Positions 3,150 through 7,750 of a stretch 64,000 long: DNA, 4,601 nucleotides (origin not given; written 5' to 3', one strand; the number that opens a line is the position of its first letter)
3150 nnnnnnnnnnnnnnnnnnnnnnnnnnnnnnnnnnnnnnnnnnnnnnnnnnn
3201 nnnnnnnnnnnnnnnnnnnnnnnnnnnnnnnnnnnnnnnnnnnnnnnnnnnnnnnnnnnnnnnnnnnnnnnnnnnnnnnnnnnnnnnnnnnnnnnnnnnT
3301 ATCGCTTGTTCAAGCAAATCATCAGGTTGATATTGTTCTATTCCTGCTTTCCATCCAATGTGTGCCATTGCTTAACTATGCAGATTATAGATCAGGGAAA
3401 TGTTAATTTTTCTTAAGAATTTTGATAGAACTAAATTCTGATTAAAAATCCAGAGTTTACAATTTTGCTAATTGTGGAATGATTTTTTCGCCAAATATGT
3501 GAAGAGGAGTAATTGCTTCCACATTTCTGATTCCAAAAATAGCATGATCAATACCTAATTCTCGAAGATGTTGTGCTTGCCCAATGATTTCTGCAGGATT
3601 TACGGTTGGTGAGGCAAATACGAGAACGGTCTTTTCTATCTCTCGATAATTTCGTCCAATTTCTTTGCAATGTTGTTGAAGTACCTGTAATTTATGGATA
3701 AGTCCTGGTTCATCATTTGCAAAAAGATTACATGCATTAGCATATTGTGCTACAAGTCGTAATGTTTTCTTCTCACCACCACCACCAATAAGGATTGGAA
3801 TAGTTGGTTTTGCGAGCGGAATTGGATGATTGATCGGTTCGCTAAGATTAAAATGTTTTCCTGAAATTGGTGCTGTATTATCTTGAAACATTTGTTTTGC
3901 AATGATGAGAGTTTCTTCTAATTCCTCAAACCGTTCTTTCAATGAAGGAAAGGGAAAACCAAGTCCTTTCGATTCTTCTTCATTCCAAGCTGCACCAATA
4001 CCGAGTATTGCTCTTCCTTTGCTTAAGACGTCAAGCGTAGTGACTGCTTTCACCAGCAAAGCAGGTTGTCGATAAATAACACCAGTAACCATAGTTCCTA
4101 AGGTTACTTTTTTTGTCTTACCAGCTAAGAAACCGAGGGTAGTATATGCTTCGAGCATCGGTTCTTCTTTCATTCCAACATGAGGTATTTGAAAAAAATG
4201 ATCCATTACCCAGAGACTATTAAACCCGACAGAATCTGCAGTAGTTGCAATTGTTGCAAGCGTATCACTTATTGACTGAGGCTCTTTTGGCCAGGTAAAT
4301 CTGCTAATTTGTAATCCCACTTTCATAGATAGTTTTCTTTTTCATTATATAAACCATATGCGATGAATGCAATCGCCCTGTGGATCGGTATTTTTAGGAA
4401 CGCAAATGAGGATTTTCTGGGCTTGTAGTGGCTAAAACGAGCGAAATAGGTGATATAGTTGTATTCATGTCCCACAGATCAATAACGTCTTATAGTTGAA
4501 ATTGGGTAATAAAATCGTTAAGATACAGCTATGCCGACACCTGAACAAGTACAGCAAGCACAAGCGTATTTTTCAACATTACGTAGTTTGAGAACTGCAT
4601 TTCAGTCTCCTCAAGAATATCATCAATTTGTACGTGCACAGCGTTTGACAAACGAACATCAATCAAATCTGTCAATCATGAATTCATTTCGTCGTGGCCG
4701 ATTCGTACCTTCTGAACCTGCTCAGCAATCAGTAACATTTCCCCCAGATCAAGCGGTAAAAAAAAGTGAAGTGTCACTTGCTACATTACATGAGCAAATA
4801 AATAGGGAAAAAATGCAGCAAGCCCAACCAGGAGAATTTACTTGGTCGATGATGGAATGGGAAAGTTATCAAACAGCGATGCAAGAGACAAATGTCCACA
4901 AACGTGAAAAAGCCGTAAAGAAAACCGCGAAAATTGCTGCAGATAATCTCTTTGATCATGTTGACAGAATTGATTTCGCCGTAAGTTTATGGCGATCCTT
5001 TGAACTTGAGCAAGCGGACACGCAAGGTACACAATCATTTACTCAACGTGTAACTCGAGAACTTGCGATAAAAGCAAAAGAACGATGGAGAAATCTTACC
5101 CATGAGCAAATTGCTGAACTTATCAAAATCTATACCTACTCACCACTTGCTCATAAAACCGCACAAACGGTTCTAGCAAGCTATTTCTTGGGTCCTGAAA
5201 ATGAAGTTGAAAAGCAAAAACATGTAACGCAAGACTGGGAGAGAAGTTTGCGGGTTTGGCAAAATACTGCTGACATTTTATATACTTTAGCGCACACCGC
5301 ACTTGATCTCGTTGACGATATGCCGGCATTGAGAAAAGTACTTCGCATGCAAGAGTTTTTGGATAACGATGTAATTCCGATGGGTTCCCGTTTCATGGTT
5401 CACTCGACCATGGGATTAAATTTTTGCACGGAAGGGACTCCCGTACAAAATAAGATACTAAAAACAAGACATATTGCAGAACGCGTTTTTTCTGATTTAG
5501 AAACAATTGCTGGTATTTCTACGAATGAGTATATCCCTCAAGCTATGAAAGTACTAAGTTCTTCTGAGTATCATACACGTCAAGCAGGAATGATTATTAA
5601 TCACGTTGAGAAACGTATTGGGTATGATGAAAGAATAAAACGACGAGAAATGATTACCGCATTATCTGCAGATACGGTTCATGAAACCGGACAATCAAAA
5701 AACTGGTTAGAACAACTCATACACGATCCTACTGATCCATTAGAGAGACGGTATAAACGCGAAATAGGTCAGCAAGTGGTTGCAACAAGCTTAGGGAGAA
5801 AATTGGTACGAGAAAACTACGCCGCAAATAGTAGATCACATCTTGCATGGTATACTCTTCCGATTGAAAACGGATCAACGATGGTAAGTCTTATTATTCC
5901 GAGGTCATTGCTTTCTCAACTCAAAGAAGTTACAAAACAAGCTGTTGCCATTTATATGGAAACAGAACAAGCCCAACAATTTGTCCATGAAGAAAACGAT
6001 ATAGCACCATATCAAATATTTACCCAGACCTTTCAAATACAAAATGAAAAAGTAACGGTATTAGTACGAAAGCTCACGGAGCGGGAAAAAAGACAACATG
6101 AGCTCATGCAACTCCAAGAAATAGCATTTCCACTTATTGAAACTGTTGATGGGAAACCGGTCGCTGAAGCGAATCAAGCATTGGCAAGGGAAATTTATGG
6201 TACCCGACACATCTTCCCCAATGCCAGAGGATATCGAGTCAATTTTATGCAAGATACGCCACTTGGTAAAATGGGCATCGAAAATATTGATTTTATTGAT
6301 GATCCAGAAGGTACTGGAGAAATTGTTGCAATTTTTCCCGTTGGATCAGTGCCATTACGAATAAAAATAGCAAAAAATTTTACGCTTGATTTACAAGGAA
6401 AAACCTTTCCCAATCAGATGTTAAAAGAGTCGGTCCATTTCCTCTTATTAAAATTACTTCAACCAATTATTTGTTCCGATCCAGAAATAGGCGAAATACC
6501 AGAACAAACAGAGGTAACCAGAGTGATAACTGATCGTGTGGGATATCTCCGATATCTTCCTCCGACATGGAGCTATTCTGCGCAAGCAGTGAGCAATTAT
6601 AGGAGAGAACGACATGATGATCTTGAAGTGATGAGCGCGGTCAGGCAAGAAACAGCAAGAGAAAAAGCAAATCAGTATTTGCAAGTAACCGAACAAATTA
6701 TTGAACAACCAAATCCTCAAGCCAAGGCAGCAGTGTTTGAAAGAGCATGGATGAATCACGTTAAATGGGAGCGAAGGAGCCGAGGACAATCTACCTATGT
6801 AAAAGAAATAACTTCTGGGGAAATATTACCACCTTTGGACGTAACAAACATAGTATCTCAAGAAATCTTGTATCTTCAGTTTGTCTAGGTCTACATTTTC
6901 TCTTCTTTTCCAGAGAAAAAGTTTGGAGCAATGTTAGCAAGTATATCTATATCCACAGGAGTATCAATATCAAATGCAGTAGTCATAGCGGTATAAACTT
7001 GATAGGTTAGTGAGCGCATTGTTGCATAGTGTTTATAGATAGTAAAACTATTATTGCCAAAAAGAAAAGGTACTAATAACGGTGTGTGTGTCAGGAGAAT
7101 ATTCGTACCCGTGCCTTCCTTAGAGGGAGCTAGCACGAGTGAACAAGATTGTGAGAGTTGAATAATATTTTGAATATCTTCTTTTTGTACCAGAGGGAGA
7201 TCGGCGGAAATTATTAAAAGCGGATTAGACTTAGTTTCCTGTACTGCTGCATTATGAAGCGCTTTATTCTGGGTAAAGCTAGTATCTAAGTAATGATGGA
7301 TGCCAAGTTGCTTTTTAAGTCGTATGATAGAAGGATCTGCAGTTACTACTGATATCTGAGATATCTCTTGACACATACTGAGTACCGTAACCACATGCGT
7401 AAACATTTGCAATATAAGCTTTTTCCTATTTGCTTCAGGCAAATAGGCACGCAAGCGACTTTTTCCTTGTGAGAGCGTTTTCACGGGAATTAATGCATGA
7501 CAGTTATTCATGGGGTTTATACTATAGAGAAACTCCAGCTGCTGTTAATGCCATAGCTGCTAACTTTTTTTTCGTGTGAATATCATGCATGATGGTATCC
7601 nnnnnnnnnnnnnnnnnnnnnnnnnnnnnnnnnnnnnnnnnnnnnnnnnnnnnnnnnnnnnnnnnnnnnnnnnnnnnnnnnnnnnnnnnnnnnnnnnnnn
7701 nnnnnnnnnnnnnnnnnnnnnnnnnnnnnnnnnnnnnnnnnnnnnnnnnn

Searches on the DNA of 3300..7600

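Call 11: search_rna_families(source=window, start=3300, end=7600, threshold=evalue, max_evalue=1)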
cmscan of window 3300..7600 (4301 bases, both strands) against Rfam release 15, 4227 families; matches with E-value up to 1: 0.
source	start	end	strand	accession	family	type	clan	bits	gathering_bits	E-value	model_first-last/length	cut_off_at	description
